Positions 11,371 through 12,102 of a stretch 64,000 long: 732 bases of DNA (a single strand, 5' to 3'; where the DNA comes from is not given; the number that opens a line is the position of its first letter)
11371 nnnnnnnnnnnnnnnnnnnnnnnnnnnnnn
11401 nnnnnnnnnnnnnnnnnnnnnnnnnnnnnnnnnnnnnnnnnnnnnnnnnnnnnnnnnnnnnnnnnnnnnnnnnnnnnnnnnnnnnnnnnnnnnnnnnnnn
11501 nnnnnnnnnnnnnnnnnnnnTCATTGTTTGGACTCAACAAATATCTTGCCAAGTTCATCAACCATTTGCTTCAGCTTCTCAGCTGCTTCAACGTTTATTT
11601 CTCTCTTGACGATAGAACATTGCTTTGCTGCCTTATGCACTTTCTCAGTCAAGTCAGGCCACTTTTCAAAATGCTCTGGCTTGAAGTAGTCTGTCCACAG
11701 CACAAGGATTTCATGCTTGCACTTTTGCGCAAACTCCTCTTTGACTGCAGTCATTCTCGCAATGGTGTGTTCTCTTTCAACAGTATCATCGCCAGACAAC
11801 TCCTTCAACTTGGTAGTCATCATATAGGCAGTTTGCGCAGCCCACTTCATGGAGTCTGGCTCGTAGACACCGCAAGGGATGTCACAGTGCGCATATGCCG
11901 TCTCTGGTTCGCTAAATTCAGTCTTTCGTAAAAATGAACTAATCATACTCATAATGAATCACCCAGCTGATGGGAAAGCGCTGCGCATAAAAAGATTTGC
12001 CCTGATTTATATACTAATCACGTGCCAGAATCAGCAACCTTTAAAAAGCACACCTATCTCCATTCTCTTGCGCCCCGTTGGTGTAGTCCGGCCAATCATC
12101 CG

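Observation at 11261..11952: Nickel superoxide dismutase operon (sodN-sodX) in an archaeal context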

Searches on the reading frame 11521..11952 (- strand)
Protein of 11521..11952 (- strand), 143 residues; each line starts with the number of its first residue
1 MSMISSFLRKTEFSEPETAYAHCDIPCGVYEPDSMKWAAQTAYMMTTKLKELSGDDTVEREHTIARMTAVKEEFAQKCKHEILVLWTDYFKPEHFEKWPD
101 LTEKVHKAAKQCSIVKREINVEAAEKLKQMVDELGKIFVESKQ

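Call 4: search_protein_families(library=pfam, proteins=[window:11521-11952:-], max_evalue=0.01)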
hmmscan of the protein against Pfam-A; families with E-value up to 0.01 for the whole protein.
window:11521-11952:- (143 aa): 1 family
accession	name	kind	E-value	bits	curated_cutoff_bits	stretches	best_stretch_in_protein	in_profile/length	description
PF09055.16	Sod_Ni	-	3.3e-38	131.6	25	1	18-142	2-127/127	Nickel-containing superoxide dismutase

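Call 5: search_protein_families(library=ncbifam, proteins=[window:11521-11952:-], max_evalue=0.01)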
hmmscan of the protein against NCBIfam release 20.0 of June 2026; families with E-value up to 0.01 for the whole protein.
window:11521-11952:- (143 aa): 1 family
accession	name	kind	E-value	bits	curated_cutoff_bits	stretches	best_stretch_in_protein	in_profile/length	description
TIGR02753.1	sodN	equivalog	5.4e-42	143.4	90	1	3-143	5-144/145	superoxide dismutase, Ni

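Call 12: find_homologous_proteins(query=window:11521-11952:-)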
Query window:11521-11952:- (143 aa): 371 proteins with E <= 0.001 among 373 candidates; the best 120 are listed.
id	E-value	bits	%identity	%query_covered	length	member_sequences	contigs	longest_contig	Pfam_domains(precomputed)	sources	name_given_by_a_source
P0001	4.6e-89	313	100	99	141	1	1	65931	PF09055.17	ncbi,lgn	-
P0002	6.9e-53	196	62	99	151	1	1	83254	PF09055.17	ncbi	-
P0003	1.9e-50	188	58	99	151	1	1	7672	PF09055.17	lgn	-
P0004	8.5e-49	183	59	99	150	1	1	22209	PF09055.17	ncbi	-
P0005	4.8e-47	177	61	99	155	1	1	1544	PF09055.17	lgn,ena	-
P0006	6.6e-46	174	54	99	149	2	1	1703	PF09055.17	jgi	-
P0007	8.1e-46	173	60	96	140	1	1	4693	PF09055.17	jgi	-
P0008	3.3e-45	171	56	99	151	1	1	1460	PF09055.17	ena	-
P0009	4.4e-45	171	53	99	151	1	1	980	PF09055.17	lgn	-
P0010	2.5e-44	169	55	99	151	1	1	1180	PF09055.17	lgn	-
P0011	5.6e-44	168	51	99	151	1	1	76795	PF09055.17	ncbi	-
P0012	8.3e-44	167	56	92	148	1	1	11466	PF09055.17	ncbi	-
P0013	1.4e-43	166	59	90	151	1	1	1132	PF09055.17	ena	-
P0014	1.5e-43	166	57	94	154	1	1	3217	PF09055.17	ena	-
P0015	1.6e-43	166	56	99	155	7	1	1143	PF09055.17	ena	-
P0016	1.8e-43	166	56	98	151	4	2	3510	PF09055.17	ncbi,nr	ncbi:superoxide dismutase, Ni [Candidatus Woesearchaeota archaeon]|nr:superoxide dismutase, Ni [Cand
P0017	3.4e-43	165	54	100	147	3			PF09055.17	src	-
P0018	7.7e-43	164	55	100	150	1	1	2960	PF09055.17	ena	-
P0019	1.0e-42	163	57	94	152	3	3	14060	PF09055.17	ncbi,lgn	ncbi:MAG: superoxide dismutase, Ni [Cyanobacteria bacterium P01_D01_bin.123]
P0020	1.3e-42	163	57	92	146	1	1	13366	PF09055.17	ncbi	-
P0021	1.4e-42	163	60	90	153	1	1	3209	PF09055.17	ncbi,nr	ncbi:MAG: superoxide dismutase, Ni [Candidatus Aenigmarchaeota archaeon]|nr:superoxide dismutase, Ni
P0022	1.8e-42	163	54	98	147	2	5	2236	PF09055.17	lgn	-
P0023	2.7e-42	162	52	100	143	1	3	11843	PF09055.17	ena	-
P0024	2.9e-42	162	61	87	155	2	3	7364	PF09055.17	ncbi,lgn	ncbi:MAG: superoxide dismutase, Ni [Cyanobacteria bacterium J06597_1]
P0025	3.7e-42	162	62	85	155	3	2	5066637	PF09055.17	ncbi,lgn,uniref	ncbi:superoxide dismutase, Ni [Synechococcus sp. PCC 7336]|uniref:superoxide dismutase, Ni n=1 Tax=S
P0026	4.1e-42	161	53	100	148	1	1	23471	PF09055.17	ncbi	-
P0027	6.2e-42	161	55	99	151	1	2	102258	PF09055.17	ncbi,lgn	-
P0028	6.6e-42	161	51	100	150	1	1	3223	PF09055.17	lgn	-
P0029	8.3e-42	160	53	92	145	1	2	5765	PF09055.17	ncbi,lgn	-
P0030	9.0e-42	160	58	98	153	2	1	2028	PF09055.17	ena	-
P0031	9.0e-42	160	51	99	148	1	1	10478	PF09055.17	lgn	-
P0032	1.1e-41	160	52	100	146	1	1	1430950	PF09055.17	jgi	jgi:nickel superoxide dismutase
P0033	1.6e-41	160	52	99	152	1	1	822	PF09055.17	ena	-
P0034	1.9e-41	159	51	99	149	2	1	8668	PF09055.17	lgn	-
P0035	2.2e-41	159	60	87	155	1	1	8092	PF09055.17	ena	-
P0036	2.3e-41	159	51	100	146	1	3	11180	PF09055.17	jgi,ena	-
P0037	3.3e-41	159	51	97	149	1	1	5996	PF09055.17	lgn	-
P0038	3.4e-41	158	54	99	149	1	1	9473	PF09055.17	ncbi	-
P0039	3.9e-41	158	51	100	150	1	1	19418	PF09055.17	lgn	-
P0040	4.1e-41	158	52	100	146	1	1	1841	PF09055.17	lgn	-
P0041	5.0e-41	158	53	97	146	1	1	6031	PF09055.17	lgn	-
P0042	8.0e-41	157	54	99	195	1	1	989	PF09055.17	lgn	-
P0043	9.2e-41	157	51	98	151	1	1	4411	PF09055.17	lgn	-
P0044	1.1e-40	157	53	100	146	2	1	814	PF09055.17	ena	-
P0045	1.4e-40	156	57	88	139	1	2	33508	PF09055.17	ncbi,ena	ncbi:MAG: superoxide dismutase, Ni [Patescibacteria group bacterium]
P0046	1.7e-40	156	54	87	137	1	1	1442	PF09055.17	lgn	-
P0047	1.9e-40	156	50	93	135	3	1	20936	PF09055.17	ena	-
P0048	1.9e-40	156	52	100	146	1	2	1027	PF09055.17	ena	-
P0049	2.2e-40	156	52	99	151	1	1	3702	PF09055.17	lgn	-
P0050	2.3e-40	156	50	100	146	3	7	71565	PF09055.17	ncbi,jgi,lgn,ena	jgi:nickel superoxide dismutase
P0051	2.4e-40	156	52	100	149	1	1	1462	PF09055.17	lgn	-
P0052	2.5e-40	156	50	99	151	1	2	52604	PF09055.17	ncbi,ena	ncbi:MAG: superoxide dismutase, Ni [Patescibacteria group bacterium]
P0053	4.0e-40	155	53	87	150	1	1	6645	PF09055.17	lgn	-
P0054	4.9e-40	155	52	92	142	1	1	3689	PF09055.17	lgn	-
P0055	7.0e-40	154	51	92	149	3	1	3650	PF09055.17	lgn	-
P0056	8.3e-40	154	52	98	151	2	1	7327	PF09055.17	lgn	-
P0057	8.9e-40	154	52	98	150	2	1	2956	PF09055.17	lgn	-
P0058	9.1e-40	154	52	97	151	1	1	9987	PF09055.17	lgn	-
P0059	1.0e-39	154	53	92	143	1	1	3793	PF09055.17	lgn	-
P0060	1.0e-39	154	52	97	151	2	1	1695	PF09055.17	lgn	-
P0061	1.1e-39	154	51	92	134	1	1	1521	PF09055.17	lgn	-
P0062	1.2e-39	154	56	91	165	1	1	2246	PF09055.17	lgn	-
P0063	1.3e-39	153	53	92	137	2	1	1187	PF09055.17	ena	-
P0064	1.4e-39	153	53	100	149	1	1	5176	PF09055.17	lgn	-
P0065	1.4e-39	153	53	89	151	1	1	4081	PF09055.17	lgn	-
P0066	1.4e-39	153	50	98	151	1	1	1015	PF09055.17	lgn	-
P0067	2.6e-39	152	53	99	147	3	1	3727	PF09055.17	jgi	jgi:nickel superoxide dismutase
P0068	3.4e-39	152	51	92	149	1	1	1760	PF09055.17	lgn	-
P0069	4.7e-39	152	55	88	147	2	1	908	PF09055.17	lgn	-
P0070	5.3e-39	151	49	100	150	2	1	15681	PF09055.17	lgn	-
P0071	6.0e-39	151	53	89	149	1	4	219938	PF09055.17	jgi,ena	jgi:nickel superoxide dismutase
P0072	6.5e-39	151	56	88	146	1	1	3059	PF09055.17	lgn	-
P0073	7.5e-39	151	55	86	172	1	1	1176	PF09055.17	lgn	-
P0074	8.7e-39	151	55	87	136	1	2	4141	PF09055.17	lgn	-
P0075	1.1e-38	150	50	100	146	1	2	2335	PF09055.17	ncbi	-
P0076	1.1e-38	150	54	99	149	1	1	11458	PF09055.17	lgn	-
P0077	1.2e-38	150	51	100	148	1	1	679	PF09055.17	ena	-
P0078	1.2e-38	150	51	100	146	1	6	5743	PF09055.17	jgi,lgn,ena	-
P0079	1.3e-38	150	56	87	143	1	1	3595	PF09055.17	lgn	-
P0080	1.6e-38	150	51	99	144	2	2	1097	PF09055.17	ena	-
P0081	2.0e-38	150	55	88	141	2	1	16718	PF09055.17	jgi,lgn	-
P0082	2.8e-38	149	50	92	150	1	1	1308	PF09055.17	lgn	-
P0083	3.8e-38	149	59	88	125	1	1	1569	PF09055.17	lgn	-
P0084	4.3e-38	148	53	87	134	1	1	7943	PF09055.17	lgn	-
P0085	5.4e-38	148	53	87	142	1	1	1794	PF09055.17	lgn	-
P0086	7.1e-38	148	50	100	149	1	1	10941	PF09055.17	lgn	-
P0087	8.8e-38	147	52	90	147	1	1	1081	PF09055.17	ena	-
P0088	1.1e-37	147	54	90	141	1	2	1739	PF09055.17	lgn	-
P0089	1.2e-37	147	50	95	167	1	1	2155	PF09055.17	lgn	-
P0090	1.6e-37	147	51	91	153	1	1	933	PF09055.17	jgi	jgi:nickel superoxide dismutase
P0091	2.8e-37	146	53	87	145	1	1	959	PF09055.17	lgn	-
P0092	3.8e-37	145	55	87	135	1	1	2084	PF09055.17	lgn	-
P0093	5.2e-37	145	50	100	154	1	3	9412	PF09055.17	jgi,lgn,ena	-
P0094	5.6e-37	145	55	87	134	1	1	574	PF09055.17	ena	-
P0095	6.5e-37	145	52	90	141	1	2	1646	PF09055.17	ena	-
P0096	7.0e-37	145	54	87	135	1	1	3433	PF09055.17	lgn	-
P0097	8.3e-37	144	48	96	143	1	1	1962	PF09055.17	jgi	jgi:nickel superoxide dismutase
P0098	1.2e-36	144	53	89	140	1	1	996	PF09055.17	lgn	-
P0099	1.6e-36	143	52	87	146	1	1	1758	PF09055.17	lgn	-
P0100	1.7e-36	143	47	99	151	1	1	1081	PF09055.17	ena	-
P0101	2.8e-36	143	53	87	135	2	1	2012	PF09055.17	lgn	-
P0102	4.2e-36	142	54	87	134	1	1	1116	PF09055.17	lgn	-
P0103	6.5e-36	141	48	99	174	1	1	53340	PF09055.17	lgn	-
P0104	7.0e-36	141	50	89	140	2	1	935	PF09055.17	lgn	-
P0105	7.3e-36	141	50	89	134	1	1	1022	PF09055.17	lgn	-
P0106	8.5e-36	141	52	87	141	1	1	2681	PF09055.17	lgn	-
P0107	9.1e-36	141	48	99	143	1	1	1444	PF09055.17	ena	-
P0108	1.7e-35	140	53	87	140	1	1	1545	PF09055.17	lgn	-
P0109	1.9e-35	140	50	87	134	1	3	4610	PF09055.17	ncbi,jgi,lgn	jgi:nickel superoxide dismutase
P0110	2.7e-35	139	53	89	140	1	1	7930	PF09055.17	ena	-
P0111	4.5e-35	139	55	85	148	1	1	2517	PF09055.17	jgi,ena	-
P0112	5.2e-35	138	50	89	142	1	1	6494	PF09055.17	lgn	-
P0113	6.3e-35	138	50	88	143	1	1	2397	PF09055.17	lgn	-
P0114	1.0e-34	138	50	95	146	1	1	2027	PF09055.17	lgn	-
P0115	2.1e-34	137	53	85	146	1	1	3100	PF09055.17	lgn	-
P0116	2.4e-34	136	53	85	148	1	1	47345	PF09055.17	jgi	-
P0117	2.6e-34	136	50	87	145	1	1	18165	PF09055.17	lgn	-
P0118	2.6e-34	136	47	99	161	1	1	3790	PF09055.17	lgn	-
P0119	2.8e-34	136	53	87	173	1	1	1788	PF09055.17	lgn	-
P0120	3.1e-34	136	47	100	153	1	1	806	PF09055.17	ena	-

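Call 14: find_encoding_contigs(protein=P0001, flank=10000, max_places=4)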
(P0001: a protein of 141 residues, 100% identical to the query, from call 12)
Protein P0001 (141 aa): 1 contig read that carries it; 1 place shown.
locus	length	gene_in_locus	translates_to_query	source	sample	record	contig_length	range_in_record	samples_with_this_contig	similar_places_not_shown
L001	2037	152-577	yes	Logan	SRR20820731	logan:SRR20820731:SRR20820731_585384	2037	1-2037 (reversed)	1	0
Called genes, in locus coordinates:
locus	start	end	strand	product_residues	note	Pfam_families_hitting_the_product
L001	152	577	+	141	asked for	PF09055:Sod_Ni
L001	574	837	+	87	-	PF10502:Peptidase_S26 (weak), PF00717:Peptidase_S24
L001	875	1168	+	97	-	-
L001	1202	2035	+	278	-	?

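Call 15: search_solved_structures(query=window:11521-11952:-, show_alignments=2)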
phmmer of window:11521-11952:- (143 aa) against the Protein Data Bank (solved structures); distinct sequences matched with E-value up to 0.001: 6.
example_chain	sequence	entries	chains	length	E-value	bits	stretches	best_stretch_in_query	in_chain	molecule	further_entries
1t6i_A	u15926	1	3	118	9.5e-22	80.9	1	22-142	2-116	Superoxide dismutase [Ni]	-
1t6q_A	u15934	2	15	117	1.5e-21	80.2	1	22-142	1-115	Superoxide dismutase [Ni]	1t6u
3g4x_A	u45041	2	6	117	5.5e-21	78.4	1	22-142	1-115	Superoxide dismutase [Ni]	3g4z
1q0d_A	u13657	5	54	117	7.5e-21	78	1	22-142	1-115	Superoxide dismutase [Ni]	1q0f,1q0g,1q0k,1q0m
4ncq_A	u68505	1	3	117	1.3e-20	77.2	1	23-142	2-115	Superoxide dismutase [Ni]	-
3g50_A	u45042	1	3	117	2e-20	76.6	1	22-142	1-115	Superoxide dismutase [Ni]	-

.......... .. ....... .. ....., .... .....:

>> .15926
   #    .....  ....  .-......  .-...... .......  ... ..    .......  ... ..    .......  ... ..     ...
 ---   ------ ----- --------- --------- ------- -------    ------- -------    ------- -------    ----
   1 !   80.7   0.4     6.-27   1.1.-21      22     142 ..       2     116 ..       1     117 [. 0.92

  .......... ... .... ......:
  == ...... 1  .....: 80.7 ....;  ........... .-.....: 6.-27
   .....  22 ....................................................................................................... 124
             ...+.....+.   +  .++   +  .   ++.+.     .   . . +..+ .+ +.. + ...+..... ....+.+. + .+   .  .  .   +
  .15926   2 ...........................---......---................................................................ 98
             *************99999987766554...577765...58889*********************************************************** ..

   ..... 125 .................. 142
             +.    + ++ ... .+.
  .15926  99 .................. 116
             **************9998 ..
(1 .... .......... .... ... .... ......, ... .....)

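Call 16: list_cluster_members(proteins=[P0001, P0002, P0004, P0011, P0012, P0020, P0026, P0027, P0029, P0038])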
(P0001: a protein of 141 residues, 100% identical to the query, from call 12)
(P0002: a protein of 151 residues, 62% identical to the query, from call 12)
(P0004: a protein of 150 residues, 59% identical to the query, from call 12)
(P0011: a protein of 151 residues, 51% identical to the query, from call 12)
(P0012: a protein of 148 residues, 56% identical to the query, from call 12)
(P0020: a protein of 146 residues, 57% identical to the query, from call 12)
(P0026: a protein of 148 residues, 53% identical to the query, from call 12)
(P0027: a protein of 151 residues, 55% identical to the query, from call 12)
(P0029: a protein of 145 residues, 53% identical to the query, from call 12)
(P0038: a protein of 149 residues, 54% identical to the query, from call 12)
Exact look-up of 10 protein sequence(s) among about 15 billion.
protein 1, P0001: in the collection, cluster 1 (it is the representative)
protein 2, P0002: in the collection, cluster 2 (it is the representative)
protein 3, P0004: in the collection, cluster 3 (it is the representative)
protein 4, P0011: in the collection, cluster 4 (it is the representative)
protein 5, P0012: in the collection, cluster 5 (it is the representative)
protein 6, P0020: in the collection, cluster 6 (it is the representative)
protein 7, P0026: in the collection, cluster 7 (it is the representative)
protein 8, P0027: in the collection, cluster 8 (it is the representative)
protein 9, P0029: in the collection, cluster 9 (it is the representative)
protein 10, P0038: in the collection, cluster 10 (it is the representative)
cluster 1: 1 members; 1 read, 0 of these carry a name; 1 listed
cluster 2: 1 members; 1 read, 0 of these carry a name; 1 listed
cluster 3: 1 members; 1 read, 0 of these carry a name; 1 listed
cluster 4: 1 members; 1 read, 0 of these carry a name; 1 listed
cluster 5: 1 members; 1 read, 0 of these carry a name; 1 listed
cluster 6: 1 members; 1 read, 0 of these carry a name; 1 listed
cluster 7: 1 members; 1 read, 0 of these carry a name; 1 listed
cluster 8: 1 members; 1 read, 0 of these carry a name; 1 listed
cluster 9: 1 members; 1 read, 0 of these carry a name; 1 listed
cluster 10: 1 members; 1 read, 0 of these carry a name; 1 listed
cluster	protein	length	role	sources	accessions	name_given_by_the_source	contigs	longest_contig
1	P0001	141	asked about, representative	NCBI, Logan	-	-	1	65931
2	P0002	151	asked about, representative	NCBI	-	-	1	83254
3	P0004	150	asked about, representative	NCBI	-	-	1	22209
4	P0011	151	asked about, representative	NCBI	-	-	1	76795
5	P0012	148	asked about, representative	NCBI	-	-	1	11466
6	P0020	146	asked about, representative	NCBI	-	-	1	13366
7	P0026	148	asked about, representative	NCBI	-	-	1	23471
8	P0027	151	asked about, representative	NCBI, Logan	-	-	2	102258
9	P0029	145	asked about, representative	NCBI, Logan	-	-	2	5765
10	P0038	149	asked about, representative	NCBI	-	-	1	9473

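Call 18: find_related_loci(query=window:11521-11952:-, collection=genome_contigs, flank=6000)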
Query window:11521-11952:- (143 aa) in genome_contigs; peptide patterns used: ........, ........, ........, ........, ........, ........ (x = any residue, [..] = any of these).
108 stretches matched a pattern; 6 encode a relative of the query (tblastn E <= 1e-3); 6 distinct loci.
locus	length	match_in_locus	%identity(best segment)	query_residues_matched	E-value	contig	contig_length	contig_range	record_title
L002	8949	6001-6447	53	1-143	6e-49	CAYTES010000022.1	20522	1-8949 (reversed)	MAG TPA_asm: uncultured Candidatus Peribacteria bacterium isolate SRP011637_co1_153 genome assembly, contig: NODE_741_le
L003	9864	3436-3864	54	1-143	8e-49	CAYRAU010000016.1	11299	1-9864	MAG TPA_asm: Candidatus Woesearchaeota archaeon isolate SRP050083_co3_231 genome assembly, contig: NODE_5252_length_1129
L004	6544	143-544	57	12-143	1e-48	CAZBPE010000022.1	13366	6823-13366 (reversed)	MAG TPA_asm: uncultured Methanosarcinales archaeon isolate SRP090828_co2_31 genome assembly, contig: NODE_1573_length_13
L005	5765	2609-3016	53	12-143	7e-48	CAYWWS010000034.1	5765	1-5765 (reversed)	MAG TPA_asm: Candidatus Woesearchaeota archaeon isolate SRP269290_co3_1000 genome assembly, contig: NODE_20786_length_57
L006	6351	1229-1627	57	18-143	2e-47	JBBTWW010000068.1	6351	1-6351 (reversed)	MAG: Patescibacteria group bacterium isolate H32-bin134_1 H32_bin134_1_000000000068, whole genome shotgun sequence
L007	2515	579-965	42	16-143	5e-34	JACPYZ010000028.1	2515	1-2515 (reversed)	MAG: Candidatus Curtissbacteria bacterium isolate NC_groundwater_876_Pr1_S2p5_40_11 Montesol18_S2p5_coassembly_scaffold_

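Call 26: find_encoding_contigs(protein=P0002, flank=8000, max_places=2)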
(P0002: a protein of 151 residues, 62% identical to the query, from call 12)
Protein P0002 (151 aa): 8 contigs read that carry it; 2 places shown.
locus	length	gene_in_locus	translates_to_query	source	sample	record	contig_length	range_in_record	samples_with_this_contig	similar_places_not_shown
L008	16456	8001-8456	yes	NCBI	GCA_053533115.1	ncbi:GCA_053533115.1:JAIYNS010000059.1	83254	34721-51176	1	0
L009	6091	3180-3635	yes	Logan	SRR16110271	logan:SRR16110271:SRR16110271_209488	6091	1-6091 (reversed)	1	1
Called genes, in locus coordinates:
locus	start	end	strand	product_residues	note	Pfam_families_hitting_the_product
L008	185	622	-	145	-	-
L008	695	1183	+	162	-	PF01978:TrmB (weak), PF24034:DUF7343, PF12802:MarR_2, PF01047:MarR (weak)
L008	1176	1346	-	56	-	-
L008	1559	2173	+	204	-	-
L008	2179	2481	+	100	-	-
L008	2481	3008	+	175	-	-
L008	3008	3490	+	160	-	-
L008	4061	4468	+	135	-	PF03819:MazG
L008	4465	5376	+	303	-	PF00892:EamA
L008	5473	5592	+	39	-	-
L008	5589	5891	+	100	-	-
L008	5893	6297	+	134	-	PF11969:DcpS_C, PF01230:HIT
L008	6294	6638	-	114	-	-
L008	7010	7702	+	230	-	-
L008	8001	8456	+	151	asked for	PF09055:Sod_Ni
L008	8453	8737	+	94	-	PF10502:Peptidase_S26, PF00717:Peptidase_S24, PF10502:Peptidase_S26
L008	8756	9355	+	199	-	PF12844:HTH_19 (faint), PF13560:HTH_31 (faint), PF01381:HTH_3 (faint)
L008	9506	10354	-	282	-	PF02129:Peptidase_S15 (weak), PF00561:Abhydrolase_1 (faint), PF20434:BD-FAE (faint), PF00326:Peptidase_S9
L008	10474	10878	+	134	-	-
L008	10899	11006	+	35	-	-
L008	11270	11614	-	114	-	-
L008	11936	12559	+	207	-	-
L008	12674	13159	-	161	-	-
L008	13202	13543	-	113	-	-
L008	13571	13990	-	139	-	-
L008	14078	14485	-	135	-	-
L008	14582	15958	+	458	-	PF07992:Pyr_redox_2, PF13434:Lys_Orn_oxgnase (faint), PF00070:Pyr_redox, PF02852:Pyr_redox_dim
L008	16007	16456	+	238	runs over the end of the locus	-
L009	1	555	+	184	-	?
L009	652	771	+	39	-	-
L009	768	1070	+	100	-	-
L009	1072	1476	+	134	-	PF11969:DcpS_C, PF01230:HIT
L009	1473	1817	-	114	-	-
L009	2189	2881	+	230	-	-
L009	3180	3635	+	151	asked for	PF09055:Sod_Ni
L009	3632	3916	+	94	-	PF10502:Peptidase_S26, PF00717:Peptidase_S24, PF10502:Peptidase_S26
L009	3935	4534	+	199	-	PF12844:HTH_19 (faint), PF13560:HTH_31 (faint), PF01381:HTH_3 (faint)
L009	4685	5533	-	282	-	PF02129:Peptidase_S15 (weak), PF00561:Abhydrolase_1 (faint), PF20434:BD-FAE (faint), PF00326:Peptidase_S9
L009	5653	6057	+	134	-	-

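Call 29: find_encoding_contigs(protein=P0004, flank=10000, max_places=1)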
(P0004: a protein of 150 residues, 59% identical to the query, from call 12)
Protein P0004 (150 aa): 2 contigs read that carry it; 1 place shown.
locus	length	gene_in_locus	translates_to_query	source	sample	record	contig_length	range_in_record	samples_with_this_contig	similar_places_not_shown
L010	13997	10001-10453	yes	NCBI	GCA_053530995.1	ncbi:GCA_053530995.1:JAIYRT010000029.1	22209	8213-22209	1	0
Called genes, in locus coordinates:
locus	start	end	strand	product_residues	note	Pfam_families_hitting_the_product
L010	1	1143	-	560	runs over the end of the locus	PF00749:tRNA-synt_1c, PF03950:tRNA-synt_1c_C, PF20974:tRNA-synt_1c_C2 (weak)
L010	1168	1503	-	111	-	-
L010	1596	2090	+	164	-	-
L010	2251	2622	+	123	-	PF03819:MazG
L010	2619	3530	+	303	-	PF00892:EamA, PF06027:SLC35F (faint), PF03151:TPT (faint), PF00892:EamA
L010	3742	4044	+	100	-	-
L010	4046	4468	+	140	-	PF11969:DcpS_C, PF01230:HIT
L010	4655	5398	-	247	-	-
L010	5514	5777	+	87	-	PF04014:MazE_antitoxin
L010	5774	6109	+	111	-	PF02452:PemK_toxin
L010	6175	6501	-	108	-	PF03683:UPF0175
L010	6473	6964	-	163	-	PF11848:DUF3368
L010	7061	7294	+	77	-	PF10884:DUF2683 (weak)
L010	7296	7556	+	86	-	-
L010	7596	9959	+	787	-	PF00092:VWA (weak)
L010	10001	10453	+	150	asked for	PF09055:Sod_Ni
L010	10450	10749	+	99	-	PF10502:Peptidase_S26, PF00717:Peptidase_S24, PF10502:Peptidase_S26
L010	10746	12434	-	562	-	-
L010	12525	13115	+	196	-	PF01909:NTP_transf_2 (weak), PF18765:Polbeta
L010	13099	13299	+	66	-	-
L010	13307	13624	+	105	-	-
